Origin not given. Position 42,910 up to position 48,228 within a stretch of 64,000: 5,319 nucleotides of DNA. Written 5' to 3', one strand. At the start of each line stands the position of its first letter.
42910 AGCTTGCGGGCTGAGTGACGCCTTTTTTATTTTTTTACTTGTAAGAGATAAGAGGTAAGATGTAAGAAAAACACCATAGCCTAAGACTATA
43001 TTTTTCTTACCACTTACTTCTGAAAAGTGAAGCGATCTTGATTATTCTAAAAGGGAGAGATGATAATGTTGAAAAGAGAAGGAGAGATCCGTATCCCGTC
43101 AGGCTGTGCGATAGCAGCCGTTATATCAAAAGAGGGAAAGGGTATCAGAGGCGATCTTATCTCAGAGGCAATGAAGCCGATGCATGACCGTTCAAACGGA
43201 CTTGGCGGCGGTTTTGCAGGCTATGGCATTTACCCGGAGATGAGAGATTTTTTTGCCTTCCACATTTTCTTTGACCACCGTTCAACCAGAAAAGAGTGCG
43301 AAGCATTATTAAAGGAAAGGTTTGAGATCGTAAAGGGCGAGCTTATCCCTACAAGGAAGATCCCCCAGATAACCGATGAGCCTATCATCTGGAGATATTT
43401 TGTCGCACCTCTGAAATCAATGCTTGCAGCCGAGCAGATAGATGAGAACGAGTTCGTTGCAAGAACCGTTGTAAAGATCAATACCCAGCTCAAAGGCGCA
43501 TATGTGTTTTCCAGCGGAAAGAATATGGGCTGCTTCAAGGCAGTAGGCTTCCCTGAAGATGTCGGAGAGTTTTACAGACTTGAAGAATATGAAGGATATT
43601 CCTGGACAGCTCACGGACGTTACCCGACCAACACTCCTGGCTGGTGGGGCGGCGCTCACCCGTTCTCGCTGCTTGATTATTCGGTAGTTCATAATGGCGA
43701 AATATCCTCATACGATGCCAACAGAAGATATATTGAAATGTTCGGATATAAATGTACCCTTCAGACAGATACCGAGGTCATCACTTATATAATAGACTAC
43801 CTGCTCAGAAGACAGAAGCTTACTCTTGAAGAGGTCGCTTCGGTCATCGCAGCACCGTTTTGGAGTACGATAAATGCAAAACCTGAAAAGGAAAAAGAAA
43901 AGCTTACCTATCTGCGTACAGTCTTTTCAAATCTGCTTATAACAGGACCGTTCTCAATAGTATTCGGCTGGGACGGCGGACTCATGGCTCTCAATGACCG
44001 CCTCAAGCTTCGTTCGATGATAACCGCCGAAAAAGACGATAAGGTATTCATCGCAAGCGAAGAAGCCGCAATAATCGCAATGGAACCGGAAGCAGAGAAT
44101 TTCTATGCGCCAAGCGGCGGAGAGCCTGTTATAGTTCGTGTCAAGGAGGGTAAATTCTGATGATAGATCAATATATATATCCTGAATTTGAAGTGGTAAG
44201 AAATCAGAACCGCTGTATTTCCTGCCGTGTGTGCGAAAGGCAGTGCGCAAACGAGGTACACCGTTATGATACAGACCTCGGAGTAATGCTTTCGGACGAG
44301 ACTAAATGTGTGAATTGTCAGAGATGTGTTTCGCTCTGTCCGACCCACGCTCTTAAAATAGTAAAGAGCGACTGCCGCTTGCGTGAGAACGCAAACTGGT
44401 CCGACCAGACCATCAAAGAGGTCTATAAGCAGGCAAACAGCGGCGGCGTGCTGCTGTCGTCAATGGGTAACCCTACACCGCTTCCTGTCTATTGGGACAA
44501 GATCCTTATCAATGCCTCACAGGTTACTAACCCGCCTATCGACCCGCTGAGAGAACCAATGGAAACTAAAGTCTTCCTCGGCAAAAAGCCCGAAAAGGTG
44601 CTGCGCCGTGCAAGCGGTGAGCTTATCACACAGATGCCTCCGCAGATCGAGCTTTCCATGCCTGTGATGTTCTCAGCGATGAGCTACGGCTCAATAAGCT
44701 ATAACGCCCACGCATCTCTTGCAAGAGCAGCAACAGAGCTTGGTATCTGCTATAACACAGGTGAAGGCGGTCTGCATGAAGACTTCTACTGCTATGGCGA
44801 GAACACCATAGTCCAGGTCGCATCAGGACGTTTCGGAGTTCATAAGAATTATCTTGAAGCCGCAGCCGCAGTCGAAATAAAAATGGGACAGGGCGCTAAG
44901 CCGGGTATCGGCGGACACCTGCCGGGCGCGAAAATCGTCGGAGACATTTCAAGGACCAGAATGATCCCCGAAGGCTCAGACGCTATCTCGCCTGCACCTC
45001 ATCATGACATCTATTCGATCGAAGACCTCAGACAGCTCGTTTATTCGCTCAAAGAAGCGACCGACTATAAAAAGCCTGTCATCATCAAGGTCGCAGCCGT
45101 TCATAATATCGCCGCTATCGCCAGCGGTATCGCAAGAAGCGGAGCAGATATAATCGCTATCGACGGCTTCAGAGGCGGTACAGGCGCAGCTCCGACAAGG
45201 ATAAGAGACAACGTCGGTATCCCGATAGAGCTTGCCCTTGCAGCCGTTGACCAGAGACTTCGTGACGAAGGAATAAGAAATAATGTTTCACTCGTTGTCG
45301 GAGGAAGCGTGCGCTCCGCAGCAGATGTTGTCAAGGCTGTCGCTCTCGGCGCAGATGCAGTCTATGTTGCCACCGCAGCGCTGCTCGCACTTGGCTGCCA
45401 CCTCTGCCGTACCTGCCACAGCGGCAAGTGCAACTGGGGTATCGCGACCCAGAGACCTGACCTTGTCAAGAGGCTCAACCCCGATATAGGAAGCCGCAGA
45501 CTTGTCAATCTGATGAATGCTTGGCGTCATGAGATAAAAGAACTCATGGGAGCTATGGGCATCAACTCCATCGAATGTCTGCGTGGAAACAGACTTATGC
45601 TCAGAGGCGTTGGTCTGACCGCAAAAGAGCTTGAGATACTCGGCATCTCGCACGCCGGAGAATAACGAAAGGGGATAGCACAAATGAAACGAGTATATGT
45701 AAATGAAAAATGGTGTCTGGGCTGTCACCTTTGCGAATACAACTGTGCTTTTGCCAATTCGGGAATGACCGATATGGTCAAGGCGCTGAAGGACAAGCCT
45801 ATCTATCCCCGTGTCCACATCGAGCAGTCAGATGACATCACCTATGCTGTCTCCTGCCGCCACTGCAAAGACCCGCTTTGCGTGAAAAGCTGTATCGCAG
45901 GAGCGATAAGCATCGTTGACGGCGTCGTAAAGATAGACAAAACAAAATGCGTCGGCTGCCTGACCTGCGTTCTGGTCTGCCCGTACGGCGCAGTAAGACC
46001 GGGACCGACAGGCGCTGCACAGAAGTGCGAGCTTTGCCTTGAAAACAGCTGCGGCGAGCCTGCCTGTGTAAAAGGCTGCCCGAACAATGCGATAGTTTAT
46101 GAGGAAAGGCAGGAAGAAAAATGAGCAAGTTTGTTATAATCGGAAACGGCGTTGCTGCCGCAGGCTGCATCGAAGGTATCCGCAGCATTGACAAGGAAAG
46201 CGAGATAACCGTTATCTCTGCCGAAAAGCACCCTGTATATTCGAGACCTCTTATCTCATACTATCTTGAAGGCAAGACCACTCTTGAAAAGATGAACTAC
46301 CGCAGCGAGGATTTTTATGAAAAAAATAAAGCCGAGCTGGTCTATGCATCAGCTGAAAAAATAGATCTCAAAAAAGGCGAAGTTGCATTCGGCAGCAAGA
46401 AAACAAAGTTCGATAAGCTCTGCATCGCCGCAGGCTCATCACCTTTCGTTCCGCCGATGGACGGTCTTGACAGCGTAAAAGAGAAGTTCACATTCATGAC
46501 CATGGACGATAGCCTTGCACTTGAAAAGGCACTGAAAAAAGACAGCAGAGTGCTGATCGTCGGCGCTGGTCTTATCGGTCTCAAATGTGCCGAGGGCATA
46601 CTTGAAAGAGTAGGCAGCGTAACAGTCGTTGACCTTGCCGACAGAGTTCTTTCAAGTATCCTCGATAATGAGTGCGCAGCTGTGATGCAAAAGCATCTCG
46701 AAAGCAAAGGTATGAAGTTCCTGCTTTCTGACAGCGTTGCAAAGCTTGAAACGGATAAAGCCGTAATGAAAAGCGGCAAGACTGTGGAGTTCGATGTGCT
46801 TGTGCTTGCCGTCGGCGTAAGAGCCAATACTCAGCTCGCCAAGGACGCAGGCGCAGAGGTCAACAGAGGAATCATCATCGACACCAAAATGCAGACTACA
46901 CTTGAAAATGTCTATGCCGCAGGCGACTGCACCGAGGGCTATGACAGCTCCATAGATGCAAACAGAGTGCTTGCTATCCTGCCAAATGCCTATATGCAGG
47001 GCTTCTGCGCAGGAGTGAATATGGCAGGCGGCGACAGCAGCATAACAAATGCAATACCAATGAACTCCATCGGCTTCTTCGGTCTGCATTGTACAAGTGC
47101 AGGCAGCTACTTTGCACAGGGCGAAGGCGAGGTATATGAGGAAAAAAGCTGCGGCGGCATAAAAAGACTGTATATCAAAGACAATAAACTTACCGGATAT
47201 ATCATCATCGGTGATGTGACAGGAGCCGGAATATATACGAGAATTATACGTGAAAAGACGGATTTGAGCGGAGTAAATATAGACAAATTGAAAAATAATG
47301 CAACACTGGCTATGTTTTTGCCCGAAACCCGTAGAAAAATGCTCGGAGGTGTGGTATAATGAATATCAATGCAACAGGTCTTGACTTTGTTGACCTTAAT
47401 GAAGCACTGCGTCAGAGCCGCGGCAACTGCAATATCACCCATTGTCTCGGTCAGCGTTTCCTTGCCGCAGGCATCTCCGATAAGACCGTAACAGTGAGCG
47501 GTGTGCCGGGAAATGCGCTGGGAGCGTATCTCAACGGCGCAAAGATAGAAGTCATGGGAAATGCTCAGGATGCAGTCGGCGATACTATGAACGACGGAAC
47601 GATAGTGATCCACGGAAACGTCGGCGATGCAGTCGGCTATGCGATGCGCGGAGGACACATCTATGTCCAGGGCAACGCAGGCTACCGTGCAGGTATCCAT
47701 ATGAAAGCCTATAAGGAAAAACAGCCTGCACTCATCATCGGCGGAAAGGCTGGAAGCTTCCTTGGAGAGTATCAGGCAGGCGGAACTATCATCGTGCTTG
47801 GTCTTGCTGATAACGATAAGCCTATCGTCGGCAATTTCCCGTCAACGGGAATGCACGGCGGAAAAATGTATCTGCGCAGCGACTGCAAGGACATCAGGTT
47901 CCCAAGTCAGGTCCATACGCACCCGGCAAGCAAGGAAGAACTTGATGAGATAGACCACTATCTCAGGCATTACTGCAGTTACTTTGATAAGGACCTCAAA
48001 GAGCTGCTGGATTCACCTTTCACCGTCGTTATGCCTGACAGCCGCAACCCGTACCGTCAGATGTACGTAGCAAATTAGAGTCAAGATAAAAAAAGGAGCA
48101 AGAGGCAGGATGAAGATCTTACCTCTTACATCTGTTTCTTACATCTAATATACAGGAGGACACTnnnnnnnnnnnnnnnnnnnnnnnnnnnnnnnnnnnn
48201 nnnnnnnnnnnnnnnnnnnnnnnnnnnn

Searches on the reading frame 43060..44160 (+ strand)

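Call 3: search_protein_families(library=pfam, proteins=[window:43060-44160:+])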
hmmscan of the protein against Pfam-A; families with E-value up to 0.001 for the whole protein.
window:43060-44160:+ (366 aa): 3 families
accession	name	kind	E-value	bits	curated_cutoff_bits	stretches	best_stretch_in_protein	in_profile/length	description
PF00310.26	GATase_2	-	2e-11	43.8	19.9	1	74-252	83-289/420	Glutamine amidotransferases class-II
PF13522.11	GATase_6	-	1.8e-06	28.4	27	1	184-268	15-97/130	Glutamine amidotransferase domain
PF13537.11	GATase_7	-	5.2e-06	26.9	25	0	200-247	14-64/123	Glutamine amidotransferase domain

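Call 4: search_protein_families(library=ncbifam, proteins=[window:43060-44160:+])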
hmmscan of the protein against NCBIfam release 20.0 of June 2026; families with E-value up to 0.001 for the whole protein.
window:43060-44160:+ (366 aa): 5 families
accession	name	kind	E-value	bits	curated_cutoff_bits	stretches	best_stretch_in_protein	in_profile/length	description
NF001484.0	PRK00331.1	subfamily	1.3e-09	37.1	381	1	152-263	38-151/601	isomerizing glutamine--fructose-6-phosphate transaminase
TIGR01134.1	purF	equivalog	1.4e-09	37.9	350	1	152-340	37-201/432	amidophosphoribosyltransferase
TIGR01135.1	glmS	equivalog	4.2e-09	35.4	418.05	1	154-263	39-150/607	glutamine--fructose-6-phosphate transaminase (isomerizing)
NF008730.0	PRK11750.1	equivalog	4.6e-08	30.8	1047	1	108-228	138-257/1490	glutamate synthase large subunit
TIGR01536.1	asn_synth_AEB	equivalog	2.1e-06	27.1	267.1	1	200-348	63-175/517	asparagine synthase (glutamine-hydrolyzing)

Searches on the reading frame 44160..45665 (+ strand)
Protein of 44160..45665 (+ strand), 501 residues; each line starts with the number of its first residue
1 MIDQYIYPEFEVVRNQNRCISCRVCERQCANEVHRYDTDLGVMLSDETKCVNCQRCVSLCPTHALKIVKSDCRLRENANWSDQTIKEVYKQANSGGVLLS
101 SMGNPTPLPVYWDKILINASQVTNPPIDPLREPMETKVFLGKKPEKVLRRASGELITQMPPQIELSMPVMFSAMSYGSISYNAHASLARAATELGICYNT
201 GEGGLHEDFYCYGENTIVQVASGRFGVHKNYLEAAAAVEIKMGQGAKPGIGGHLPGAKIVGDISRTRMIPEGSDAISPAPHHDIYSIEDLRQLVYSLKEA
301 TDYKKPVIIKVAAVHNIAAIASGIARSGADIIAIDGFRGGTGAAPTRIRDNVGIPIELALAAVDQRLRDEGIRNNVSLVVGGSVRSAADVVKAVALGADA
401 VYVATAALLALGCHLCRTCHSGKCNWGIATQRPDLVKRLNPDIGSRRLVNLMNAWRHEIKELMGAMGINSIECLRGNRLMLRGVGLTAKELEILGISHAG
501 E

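Call 3: search_protein_families(library=pfam, proteins=[window:44160-45665:+])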
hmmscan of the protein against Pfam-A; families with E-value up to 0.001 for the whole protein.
window:44160-45665:+ (501 aa): 10 families
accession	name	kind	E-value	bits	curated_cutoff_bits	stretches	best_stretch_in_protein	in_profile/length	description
PF01645.23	Glu_synthase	-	1.2e-140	469.3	20.4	1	109-469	4-369/369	Conserved region in glutamate synthase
PF04898.20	Glu_syn_central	-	1.2e-17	64.6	22.8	2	313-479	134-270/277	Glutamate synthase central domain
PF01070.24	FMN_dh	-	4.7e-08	32.9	24.9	1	360-413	263-311/350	FMN-dependent dehydrogenase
PF13187.11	Fer4_9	-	1.7e-06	28.4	27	1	18-64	1-51/52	4Fe-4S dicluster domain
PF12838.12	Fer4_7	-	2e-06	28.6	27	1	18-64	1-52/52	4Fe-4S dicluster domain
PF00037.32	Fer4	-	4.4e-06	26.7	21.1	1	46-66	4-24/24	4Fe-4S binding domain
PF14697.11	Fer4_21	-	0.00014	22.4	35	1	15-64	4-56/59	4Fe-4S dicluster domain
PF13484.11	Fer4_16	-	0.00018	22.6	30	1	49-88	1-40/66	4Fe-4S double cluster binding domain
PF00478.31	IMPDH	-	0.00023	20.7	25.6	1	319-403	157-235/345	IMP dehydrogenase / GMP reductase domain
PF12797.12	Fer4_2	-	0.00067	19.9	24.5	0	42-62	2-22/22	4Fe-4S binding domain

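Call 4: search_protein_families(library=ncbifam, proteins=[window:44160-45665:+])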
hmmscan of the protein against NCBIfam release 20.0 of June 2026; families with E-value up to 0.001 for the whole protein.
window:44160-45665:+ (501 aa): 37 families (the best 25 are shown)
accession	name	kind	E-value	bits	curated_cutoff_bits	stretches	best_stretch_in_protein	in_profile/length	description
NF008730.0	PRK11750.1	equivalog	1.1e-83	281.5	1047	1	171-485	863-1176/1490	glutamate synthase large subunit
NF043069.1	T4HPD_activ_SAM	equivalog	8.8e-11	41.7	425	1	10-101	44-131/299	trans-4-hydroxy-L-proline dehydratase activase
TIGR04395.1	cutC_activ_rSAM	equivalog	1.3e-10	41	360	1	9-116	46-151/309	choline TMA-lyase-activating enzyme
TIGR02494.1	PFLE_PFLC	subfamily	2.1e-08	33.8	174.35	1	11-106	42-135/293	glycyl-radical enzyme activating protein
TIGR02151.1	IPP_isom_2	equivalog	1.4e-07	30.8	281.3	0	372-409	256-293/338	type 2 isopentenyl-diphosphate Delta-isomerase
NF006221.0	PRK08348.1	subfamily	2.2e-07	30.6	124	1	12-86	39-112/136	NADH-plastoquinone oxidoreductase subunit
NF048010.1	SfplDhtActHpsHDes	equivalog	7.3e-07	28.3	430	1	11-116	49-153/298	(2S)-3-sulfopropanediol dehydratase activating enzyme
TIGR03966.1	actino_HemFlav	equivalog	8.8e-07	28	470.85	1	371-412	298-339/385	pre-mycofactocin synthase MftD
NF038196.1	ferrodoxin_EFR1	subfamily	2.7e-06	27.6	75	1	15-70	182-234/242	EFR1 family ferrodoxin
NF043039.1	HgcAB_like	equivalog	2.7e-06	27.2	285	1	9-65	292-349/350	HgcAB-like fusion protein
TIGR04003.1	rSAM_BssD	equivalog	2.8e-06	26.7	496.45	1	15-111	48-144/314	[benzylsuccinate synthase]-activating enzyme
NF006183.0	PRK08318.1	equivalog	3.5e-06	26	335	1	15-87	340-417/422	NAD-dependent dihydropyrimidine dehydrogenase subunit PreA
NF042909.1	FMH_DH_FwdF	exception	6.2e-06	25.5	375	1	12-81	133-211/336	tungsten-dependent formylmethanofuran dehydrogenase subunit FwdF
NF040864.1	HgcB_ferredoxin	equivalog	8.2e-06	25.6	99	1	15-68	12-64/93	mercury methylation ferredoxin HgcB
NF005504.0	PRK07118.1-3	equivalog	1.5e-05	24.5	437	1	16-73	218-273/293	Fe-S cluster domain-containing protein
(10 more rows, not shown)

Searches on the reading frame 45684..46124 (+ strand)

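Call 3: search_protein_families(library=pfam, proteins=[window:45684-46124:+])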
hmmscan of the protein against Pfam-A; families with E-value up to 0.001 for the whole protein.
window:45684-46124:+ (146 aa): 10 families
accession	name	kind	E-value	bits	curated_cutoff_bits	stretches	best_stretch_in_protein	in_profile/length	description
PF13247.11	Fer4_11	-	2.3e-12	47.4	26.2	1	56-139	8-97/100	4Fe-4S dicluster domain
PF12838.12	Fer4_7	-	1.1e-11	45.4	27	1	57-103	1-52/52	4Fe-4S dicluster domain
PF12837.12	Fer4_6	-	4.2e-11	42.7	25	1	81-103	1-23/24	4Fe-4S binding domain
PF13187.11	Fer4_9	-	6.1e-10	39.4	27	2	58-103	2-51/52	4Fe-4S dicluster domain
PF00037.32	Fer4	-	7.4e-09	35.5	21.1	1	82-104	1-23/24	4Fe-4S binding domain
PF12797.12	Fer4_2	-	6e-08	32.6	24.5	1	81-101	2-22/22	4Fe-4S binding domain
PF13237.11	Fer4_10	-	3.7e-05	24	25.5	1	57-100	8-53/53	4Fe-4S dicluster domain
PF13484.11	Fer4_16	-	0.00014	23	30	0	88-117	1-31/66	4Fe-4S double cluster binding domain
PF12798.12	Fer4_3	-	0.00022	22.3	27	0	89-103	1-15/15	4Fe-4S binding domain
PF25160.1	LdpA_Fe-S-bd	-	0.00087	19.5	27.6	0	60-104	4-43/49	LdpA Fe-S cluster-binding domain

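Call 4: search_protein_families(library=ncbifam, proteins=[window:45684-46124:+])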
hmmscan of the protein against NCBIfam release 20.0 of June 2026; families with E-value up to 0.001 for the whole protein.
window:45684-46124:+ (146 aa): 38 families (the best 25 are shown)
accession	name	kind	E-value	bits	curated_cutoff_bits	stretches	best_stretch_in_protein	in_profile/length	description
NF009408.0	PRK12769.1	equivalog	8.9e-26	90.2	1003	1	4-138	5-143/659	formate-dependent uric acid utilization protein AegA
NF009451.0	PRK12809.1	equivalog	6.2e-25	87.5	1154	1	8-137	9-134/639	formate-dependent uric acid utilization protein YgfT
NF007658.0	PRK10330.1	equivalog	3.4e-24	85.3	260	1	5-104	6-104/181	electron transport protein HydN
TIGR02951.1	DMSO_dmsB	equivalog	3.2e-21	76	214.1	1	53-141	59-152/161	DMSO/selenate family reductase complex B subunit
NF045766.1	PhenlGlyoxDHPadI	equivalog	4.7e-18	65.2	700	1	6-140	9-136/443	NADH-dependent phenylglyoxylate dehydrogenase subunit beta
TIGR03149.1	cyt_nit_nrfC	equivalog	2.1e-16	59.9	377.6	1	7-142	44-184/225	cytochrome c nitrite reductase Fe-S protein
NF008134.0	PRK10882.1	equivalog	6.3e-16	58.3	263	1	52-144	106-210/329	hydrogenase 2 operon protein HybA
TIGR01582.1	FDH-beta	equivalog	2.5e-15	56.3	334.7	1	56-144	91-184/283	formate dehydrogenase subunit beta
NF045797.1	DsrO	equivalog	1.5e-13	50.7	200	1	48-137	93-198/235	sulfate reduction electron transfer complex DsrMKJOP subunit DsrO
NF011569.0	PRK14993.1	equivalog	2.8e-13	49.9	416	1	6-137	48-183/244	tetrathionate reductase subunit TtrB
NF045715.1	sulf_resp_HmcB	equivalog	2.8e-13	49.7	420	1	10-144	45-200/307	sulfate respiration complex iron-sulfur protein HmcB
NF007382.0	PRK09898.1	equivalog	3.5e-11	43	213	1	8-120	65-188/208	ferredoxin-like protein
TIGR04105.1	FeFe_hydrog_B1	subfamily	8.8e-11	41.1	450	1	55-115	110-170/462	monomeric [FeFe] hydrogenase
NF038196.1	ferrodoxin_EFR1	subfamily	1.1e-10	42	75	1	43-106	172-231/242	EFR1 family ferrodoxin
NF038355.1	FDH3_beta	equivalog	5.5e-10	39.6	240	1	4-105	5-102/180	formate dehydrogenase FDH3 subunit beta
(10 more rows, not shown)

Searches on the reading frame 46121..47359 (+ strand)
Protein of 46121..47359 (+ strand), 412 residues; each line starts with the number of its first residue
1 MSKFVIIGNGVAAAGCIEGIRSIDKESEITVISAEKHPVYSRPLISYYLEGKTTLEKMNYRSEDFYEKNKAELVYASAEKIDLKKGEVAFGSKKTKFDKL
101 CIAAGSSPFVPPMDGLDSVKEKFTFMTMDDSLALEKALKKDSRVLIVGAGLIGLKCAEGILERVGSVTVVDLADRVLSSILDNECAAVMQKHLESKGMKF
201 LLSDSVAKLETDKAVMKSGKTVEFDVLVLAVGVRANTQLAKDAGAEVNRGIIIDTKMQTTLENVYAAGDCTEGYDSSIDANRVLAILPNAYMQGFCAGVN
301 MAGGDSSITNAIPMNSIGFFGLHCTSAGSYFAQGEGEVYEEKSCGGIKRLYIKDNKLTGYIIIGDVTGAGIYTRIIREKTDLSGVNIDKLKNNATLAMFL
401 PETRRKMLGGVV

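Call 3: search_protein_families(library=pfam, proteins=[window:46121-47359:+])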
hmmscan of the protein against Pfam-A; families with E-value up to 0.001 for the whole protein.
window:46121-47359:+ (412 aa): 7 families
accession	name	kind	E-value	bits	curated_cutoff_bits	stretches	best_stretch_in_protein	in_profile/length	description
PF07992.20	Pyr_redox_2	-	2.8e-53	181.7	26.1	1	3-294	2-291/291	Pyridine nucleotide-disulphide oxidoreductase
PF00070.33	Pyr_redox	-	2e-17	63.9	22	1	143-214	1-71/82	Pyridine nucleotide-disulphide oxidoreductase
PF18267.7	Rubredoxin_C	-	3.8e-07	30.4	25.9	1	313-380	1-70/70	Rubredoxin NAD+ reductase C-terminal domain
PF13241.12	NAD_binding_7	-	1.3e-05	26.2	22.1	0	140-243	6-82/104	Putative NAD(P)-binding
PF03486.20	HI0933_like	-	0.00011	22.2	50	0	143-180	2-39/244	HI0933-like protein Rossmann domain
PF01266.30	DAO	-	0.00036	20.6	27.9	0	188-255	154-231/353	FAD dependent oxidoreductase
PF00890.30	FAD_binding_2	-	0.00086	19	20.4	0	250-275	372-404/414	FAD binding domain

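Call 4: search_protein_families(library=ncbifam, proteins=[window:46121-47359:+])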
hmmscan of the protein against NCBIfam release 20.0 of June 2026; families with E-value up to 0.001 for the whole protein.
window:46121-47359:+ (412 aa): 52 families (the best 25 are shown)
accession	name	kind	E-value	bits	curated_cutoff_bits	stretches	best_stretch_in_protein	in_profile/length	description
NF045765.1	PhenlGlyoxDHPadH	equivalog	1.5e-78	264.5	475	1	2-386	3-396/416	NADH-dependent phenylglyoxylate dehydrogenase subunit epsilon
TIGR02374.1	nitri_red_nirB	equivalog_domain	1.3e-61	209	578.35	1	5-386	2-392/794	nitrite reductase large subunit NirB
NF003437.0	PRK04965.1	equivalog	2.3e-55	188.2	392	1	3-272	4-276/378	NADH:flavorubredoxin reductase NorW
TIGR03385.1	CoA_CoA_reduc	equivalog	1.8e-52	178.6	578.8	1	3-328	1-340/439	CoA-disulfide reductase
NF042949.2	3PPDioc_HcaD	equivalog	1.1e-46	159.4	450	1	2-297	2-301/386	3-phenylpropionate/cinnamic acid dioxygenase ferredoxin--NAD(+) reductase subunit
NF046103.1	NOXase_Strep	equivalog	5.7e-42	144.2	600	1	3-335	1-345/442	H2O-forming NADH oxidase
NF007286.0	PRK09754.1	equivalog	9.6e-40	136.6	447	1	4-271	6-277/400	phenylpropionate dioxygenase ferredoxin reductase subunit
NF007123.0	PRK09564.1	equivalog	2.6e-39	135.2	458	1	3-328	2-341/444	CoA-disulfide reductase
NF041682.1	ant_diox_AndAa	equivalog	6.7e-38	130.4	650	1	3-307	5-315/406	anthranilate 1,2-dioxygenase system ferredoxin--NAD(+) reductase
NF011565.0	PRK14989.1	subfamily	9.1e-37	126.5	883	1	3-382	5-393/847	nitrite reductase large subunit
NF010037.0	PRK13512.1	equivalog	1.5e-30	106.5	394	1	1-286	1-294/438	CoA-disulfide reductase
TIGR01350.1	lipoamide_DH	equivalog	9.2e-29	100.4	408.8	1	66-274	99-312/461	dihydrolipoyl dehydrogenase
TIGR02053.1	MerA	equivalog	4.1e-28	98.6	454.45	1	38-308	72-336/465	mercury(II) reductase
NF004945.0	PRK06292.2-3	equivalog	3.9e-23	82.1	494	1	57-271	92-305/457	dihydrolipoyl dehydrogenase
NF003585.0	PRK05249.1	equivalog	3.9e-22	78.5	465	1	53-275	92-316/464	Si-specific NAD(P)(+) transhydrogenase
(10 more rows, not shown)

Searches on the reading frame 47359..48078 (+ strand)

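Call 3: search_protein_families(library=pfam, proteins=[window:47359-48078:+])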
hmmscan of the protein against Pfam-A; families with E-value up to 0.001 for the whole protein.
window:47359-48078:+ (239 aa): 1 family
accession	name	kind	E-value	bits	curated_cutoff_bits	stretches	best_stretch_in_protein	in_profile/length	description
PF01493.24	GXGXG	-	4.2e-31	108.4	32.5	1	25-195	13-183/190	GXGXG motif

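Call 4: search_protein_families(library=ncbifam, proteins=[window:47359-48078:+])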
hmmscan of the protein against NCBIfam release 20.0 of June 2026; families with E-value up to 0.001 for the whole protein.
window:47359-48078:+ (239 aa): 3 families
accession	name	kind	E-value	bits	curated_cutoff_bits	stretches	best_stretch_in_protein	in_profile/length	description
TIGR03122.1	one_C_dehyd_C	equivalog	2.6e-17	63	130.65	2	47-117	133-201/260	formylmethanofuran dehydrogenase subunit C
NF042910.1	FMH_DH_FwdC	exception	1.7e-15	56.8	340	2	42-150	101-211/271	tungsten-dependent formylmethanofuran dehydrogenase subunit FwdC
NF008730.0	PRK11750.1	equivalog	7.6e-09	33.4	1047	1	31-204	1257-1430/1490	glutamate synthase large subunit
